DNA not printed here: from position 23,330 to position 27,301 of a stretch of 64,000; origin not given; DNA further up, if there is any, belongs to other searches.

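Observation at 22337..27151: Orphan operon: 1223-aa secretin with about eight tandem N-modules and a Pro-rich tail, followed by a lipoprotein, with no secretion machinery nearby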

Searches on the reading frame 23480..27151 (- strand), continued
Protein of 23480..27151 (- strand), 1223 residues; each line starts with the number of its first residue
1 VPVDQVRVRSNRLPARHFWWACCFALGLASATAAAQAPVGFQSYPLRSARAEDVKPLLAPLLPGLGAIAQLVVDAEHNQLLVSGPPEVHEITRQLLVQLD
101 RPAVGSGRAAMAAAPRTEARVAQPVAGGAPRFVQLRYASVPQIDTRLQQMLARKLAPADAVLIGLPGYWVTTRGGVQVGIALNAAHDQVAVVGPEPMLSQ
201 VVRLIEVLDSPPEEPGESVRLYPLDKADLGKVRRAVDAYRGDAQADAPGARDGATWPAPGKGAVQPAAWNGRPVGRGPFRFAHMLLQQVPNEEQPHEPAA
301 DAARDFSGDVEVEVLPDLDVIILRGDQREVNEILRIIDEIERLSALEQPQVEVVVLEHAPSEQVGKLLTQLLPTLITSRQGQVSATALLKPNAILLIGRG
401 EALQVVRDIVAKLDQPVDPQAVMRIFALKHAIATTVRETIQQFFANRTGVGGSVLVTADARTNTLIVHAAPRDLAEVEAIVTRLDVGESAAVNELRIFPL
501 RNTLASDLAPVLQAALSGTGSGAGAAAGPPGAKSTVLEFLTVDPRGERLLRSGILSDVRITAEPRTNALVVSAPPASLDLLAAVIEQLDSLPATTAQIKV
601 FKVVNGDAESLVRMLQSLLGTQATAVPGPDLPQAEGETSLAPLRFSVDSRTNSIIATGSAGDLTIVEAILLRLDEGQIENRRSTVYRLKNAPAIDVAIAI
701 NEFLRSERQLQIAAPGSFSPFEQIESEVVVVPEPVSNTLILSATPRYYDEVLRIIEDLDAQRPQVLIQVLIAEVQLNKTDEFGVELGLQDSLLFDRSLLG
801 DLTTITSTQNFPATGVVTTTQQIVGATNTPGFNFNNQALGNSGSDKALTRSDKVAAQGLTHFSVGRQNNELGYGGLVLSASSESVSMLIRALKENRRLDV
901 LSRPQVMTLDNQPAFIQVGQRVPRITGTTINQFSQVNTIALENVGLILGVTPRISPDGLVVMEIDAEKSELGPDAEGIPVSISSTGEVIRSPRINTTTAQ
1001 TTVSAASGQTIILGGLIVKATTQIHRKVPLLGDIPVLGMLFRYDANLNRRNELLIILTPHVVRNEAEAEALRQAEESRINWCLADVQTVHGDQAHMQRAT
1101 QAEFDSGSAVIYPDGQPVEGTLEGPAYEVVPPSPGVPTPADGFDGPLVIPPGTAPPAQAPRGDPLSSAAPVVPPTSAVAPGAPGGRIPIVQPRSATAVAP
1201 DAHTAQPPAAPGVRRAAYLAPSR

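Call 10: find_encoding_contigs(protein=P0021, flank=10000, max_places=2)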
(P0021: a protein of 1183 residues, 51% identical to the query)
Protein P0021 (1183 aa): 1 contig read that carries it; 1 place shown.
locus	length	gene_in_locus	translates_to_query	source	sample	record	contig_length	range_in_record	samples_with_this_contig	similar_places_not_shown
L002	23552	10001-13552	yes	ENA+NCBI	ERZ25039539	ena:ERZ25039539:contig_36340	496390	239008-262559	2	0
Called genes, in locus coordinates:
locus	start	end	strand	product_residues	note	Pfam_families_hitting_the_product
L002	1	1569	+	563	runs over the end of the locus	PF05157:MshEN, PF13604:AAA_30 (faint), PF00437:T2SSE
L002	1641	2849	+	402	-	PF28597:T2SSF_N, PF00482:T2SSF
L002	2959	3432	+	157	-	PF07963:N_methyl (weak), PF08334:T2SSG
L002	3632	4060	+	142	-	-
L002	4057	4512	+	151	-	-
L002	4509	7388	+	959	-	PF11612:T2SSJ (weak), PF21687:T2SSK_1st, PF12836:HHH_3 (faint)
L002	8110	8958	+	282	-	-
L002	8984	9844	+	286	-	-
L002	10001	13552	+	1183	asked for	PF03958:Secretin_N, PF00263:Secretin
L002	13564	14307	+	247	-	-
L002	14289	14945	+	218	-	-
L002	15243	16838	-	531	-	PF03983:SHD1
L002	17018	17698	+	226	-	PF01841:Transglut_core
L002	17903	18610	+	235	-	-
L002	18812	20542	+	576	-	PF07635:PSCyt1, PF07583:PSCyt2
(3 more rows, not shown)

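Call 15: find_related_loci(query=A1, collection=genome_contigs, flank=10000)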
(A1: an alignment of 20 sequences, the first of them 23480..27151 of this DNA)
Query A1 (1223 aa) in genome_contigs; peptide patterns used: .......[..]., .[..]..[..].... (x = any residue, [..] = any of these).
600 stretches matched a pattern (row limit reached: there are more); 512 encode a relative of the query (tblastn E <= 1e-3); the best 80 are kept; 80 distinct loci.
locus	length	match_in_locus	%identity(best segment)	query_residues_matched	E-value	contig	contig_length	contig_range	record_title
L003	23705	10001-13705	56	2-1180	0e+0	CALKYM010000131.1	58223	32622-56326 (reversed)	MAG TPA_asm: uncultured Planctomycetales bacterium isolate SRR7515933_bin.62_CONCOCT_v1.1_MAG genome assembly, contig: E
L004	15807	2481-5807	57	70-1205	0e+0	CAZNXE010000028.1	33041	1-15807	MAG TPA_asm: uncultured Planctomycetaceae bacterium isolate SRP215229_co1_182 genome assembly, contig: NODE_707_length_3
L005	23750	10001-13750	57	16-1199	0e+0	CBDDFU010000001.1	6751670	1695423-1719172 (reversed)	MAG: Pirellulales bacterium isolate 6e7ebcb4-9be1-4cbf-999d-007ef4825789 genome assembly, contig: contig_1, whole genome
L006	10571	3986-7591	48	7-1117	0e+0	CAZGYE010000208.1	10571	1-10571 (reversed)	MAG TPA_asm: uncultured Planctomycetaceae bacterium isolate binchicken_co253_186 genome assembly, contig: NODE_4665_leng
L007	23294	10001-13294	51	18-1146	0e+0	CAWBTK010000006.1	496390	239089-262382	MAG: uncultured Planctomycetaceae bacterium isolate MFD05442.bin.3.641 genome assembly, contig: contig_36340, whole geno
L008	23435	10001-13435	50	22-1174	0e+0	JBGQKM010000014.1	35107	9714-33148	MAG: Planctomycetia bacterium isolate OBJ2_061818_050_61 k141_1005447_length_35107_cov_11.4599, whole genome shotgun seq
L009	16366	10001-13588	51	27-1137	0e+0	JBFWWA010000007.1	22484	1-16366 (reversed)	MAG: Planctomycetaceae bacterium isolate CA_2019_TPBS_106 NODE_10789_length_22484_cov_3.320526_TPBS, whole genome shotgu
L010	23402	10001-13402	51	41-1136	0e+0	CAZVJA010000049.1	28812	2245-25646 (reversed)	MAG TPA_asm: uncultured Planctomycetaceae bacterium isolate binchicken_co74_29 genome assembly, contig: NODE_2970_length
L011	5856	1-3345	51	80-1188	0e+0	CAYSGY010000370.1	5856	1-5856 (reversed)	MAG TPA_asm: uncultured Planctomycetaceae bacterium isolate SRP278314_co1_1 genome assembly, contig: NODE_17462_length_5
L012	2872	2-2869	59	164-1083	0e+0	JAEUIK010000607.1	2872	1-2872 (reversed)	MAG: Planctomycetaceae bacterium isolate new MAG-41 k141_1793503, whole genome shotgun sequence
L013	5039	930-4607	51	21-1128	0e+0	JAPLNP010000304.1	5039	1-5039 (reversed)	MAG: Planctomycetia bacterium isolate LacPavin_0920_SED3_MAG_64_13 LacPavin_0920_SED3_scaffold_2633995, whole genome sho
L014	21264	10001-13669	49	33-1223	0e+0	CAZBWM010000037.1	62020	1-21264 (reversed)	MAG TPA_asm: uncultured Planctomycetaceae bacterium isolate binchicken_co322_16 genome assembly, contig: NODE_912_length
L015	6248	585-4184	47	8-1117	0e+0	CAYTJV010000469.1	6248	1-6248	MAG TPA_asm: uncultured Planctomycetaceae bacterium isolate SRP302447_co3_119 genome assembly, contig: NODE_36653_length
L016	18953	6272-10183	48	18-1221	0e+0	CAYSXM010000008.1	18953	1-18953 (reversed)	MAG TPA_asm: uncultured Pirellulales bacterium isolate SRP173033_co1_247 genome assembly, contig: NODE_5244_length_18953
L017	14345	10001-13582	52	12-1132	0e+0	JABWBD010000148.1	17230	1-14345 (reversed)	MAG: Pirellulales bacterium isolate MAG_21 scaffold_3552, whole genome shotgun sequence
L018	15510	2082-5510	49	41-1117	0e+0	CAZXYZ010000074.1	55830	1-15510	MAG TPA_asm: uncultured Pirellulaceae bacterium isolate binchicken_co16_356 genome assembly, contig: NODE_945_length_558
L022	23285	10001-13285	50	17-1117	0e+0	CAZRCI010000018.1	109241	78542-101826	MAG TPA_asm: uncultured Planctomycetaceae bacterium isolate SRP344714_co1_18 genome assembly, contig: NODE_432_length_10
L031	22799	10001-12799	54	168-1117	0e+0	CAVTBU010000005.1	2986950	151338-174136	MAG: Pirellulales bacterium isolate MFD02416.bin.1.42 genome assembly, contig: contig_12951, whole genome shotgun sequen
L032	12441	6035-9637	50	6-1117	0e+0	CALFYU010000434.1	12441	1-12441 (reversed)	MAG TPA_asm: uncultured Planctomycetaceae bacterium isolate SRR7515931_bin.100_CONCOCT_v1.1_MAG genome assembly, contig:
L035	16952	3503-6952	48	41-1117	0e+0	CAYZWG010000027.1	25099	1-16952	MAG TPA_asm: uncultured Planctomycetaceae bacterium isolate SRP216583_co1_137 genome assembly, contig: NODE_1428_length_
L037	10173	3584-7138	50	3-1117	0e+0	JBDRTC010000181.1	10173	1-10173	MAG: Planctomycetota bacterium isolate MEGAHIT-group-3.47 k141_693685, whole genome shotgun sequence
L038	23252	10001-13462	51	41-1117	0e+0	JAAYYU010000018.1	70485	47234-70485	MAG: Candidatus Anammoximicrobium sp. isolate AS06rmzACSIP_251 21474_AS06, whole genome shotgun sequence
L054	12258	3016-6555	51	18-1117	0e+0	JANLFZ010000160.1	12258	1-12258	MAG: Thermoguttaceae bacterium isolate A05DMB26 NODE_161_length_12258_cov_2.774728, whole genome shotgun sequence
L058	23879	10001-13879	60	19-1090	0e+0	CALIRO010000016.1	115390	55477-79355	MAG: uncultured Thermoguttaceae bacterium isolate S1_Bin_METABAT__157_1 genome assembly, contig: c_000001347551, whole g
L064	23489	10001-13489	45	19-1117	0e+0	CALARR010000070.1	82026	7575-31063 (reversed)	MAG TPA_asm: uncultured Planctomycetales bacterium isolate SRR3330210_bin.80_CONCOCT_v1.1_MAG genome assembly, contig: E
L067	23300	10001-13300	49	41-1117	0e+0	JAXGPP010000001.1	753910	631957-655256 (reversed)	MAG: Thermoguttaceae bacterium isolate AnMBR.bin305 bin305_1, whole genome shotgun sequence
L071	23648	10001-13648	58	40-1117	0e+0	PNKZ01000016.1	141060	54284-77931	MAG: Pirellula sp. isolate PB1.007 PB1_1000082_141060, whole genome shotgun sequence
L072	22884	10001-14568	53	306-1117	0e+0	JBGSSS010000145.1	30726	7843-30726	MAG: Pirellulales bacterium isolate JTS-AC388 k141_1075827, whole genome shotgun sequence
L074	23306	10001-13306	47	21-1117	0e+0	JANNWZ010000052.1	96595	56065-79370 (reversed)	MAG: Mariniblastus sp. isolate VAR_34_metabat_294 VAR_34_k141_802535, whole genome shotgun sequence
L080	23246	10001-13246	48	22-1117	0e+0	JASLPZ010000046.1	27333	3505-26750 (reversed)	MAG: Pirellulaceae bacterium isolate Arabian11_MAG_71 NODE_46_length_27333_cov_4.632521, whole genome shotgun sequence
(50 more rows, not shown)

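Call 34: predict_structure(alignment_id=A2)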
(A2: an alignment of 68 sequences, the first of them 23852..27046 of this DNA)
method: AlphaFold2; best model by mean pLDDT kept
length: 1065 residues; sequences in the alignment: 68
mean_pLDDT: 72.6   pTM: 0.38
mean pLDDT of the five models: 72.6, 72.4, 70.6, 70.4, 67.7
residues with pLDDT >= 90: 251; 70-90: 447; 50-70: 119; < 50: 248
segments of 3 or more residues with pLDDT < 50: 1-3, 69-92, 208-271, 484-517, 557-559, 586-598, 641-644, 750-767, 791-795, 797-859, 1056-1065
pLDDT, mean of each block of 10 residues (from residue 1): 71 90 78 81 91 88 71 36 39 79 94 90 85 88 92 92 92 90 89 77 61 37 29 30 38 37 40 76 90 90 79 80 88 88 84 90 87 89 69 87 86 68 90 87 88 66 84 80 47 42 41 48 83 86 80 65 78 79 56 42 63 84 80 76 65 91 89 76 57 84 89 88 89 88 61 40 46 64 60 46 45 43 36 35 31 45 78 88 91 84 91 93 91 89 85 88 91 87 83 74 72 85 91 90 64 48 35
secondary structure, 60 per line:
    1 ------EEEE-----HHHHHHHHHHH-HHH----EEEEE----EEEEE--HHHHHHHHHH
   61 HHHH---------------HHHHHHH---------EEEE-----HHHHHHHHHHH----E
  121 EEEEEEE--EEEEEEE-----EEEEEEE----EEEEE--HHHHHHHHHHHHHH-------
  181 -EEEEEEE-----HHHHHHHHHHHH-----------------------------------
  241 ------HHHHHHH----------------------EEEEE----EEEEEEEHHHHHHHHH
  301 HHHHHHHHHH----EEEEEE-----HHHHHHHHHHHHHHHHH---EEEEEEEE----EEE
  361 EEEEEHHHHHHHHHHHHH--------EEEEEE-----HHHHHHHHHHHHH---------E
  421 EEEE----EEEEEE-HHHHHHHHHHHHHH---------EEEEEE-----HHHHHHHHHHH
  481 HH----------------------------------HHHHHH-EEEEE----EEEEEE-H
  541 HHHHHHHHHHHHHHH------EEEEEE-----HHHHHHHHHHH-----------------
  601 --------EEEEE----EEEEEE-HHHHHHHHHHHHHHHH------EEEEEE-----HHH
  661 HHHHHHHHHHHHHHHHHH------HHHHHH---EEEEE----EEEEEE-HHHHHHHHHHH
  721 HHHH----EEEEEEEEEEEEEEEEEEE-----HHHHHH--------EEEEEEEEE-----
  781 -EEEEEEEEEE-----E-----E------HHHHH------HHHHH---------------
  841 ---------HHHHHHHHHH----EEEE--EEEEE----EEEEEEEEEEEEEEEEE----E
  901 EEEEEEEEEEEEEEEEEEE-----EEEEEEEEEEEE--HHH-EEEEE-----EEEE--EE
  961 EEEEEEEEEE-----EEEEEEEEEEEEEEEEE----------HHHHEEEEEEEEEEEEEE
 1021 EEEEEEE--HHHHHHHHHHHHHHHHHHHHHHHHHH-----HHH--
elements in order (helices of 4 or more, strands of 3 or more residues): E7-10 H16-26 E35-39 E44-48 H51-64 H80-86 E96-99 H105-115 E120-127 E130-136 E142-148 E153-157 H160-173 E182-188 H194-205 H247-253 E276-280 E285-291 H292-310 E315-320 H326-342 E346-353 E358-365 H366-378 E387-392 H398-410 E420-424 E429-434 H436-449 E459-464 H470-482 H517-522 E524-528 E533-538 H540-555 E562-567 H573-583 E609-613 E618-623 H625-640 E647-652 H658-678 H685-690 E694-698 E703-708 H710-724 E729-747 H753-758 E767-775 E782-791 H810-814 H821-825 H850-859 E864-867 E870-874 E879-895 E900-919 E925-936 E943-947 E953-956 E959-970 E976-992 H1003-1006 E1007-1027 H1030-1055
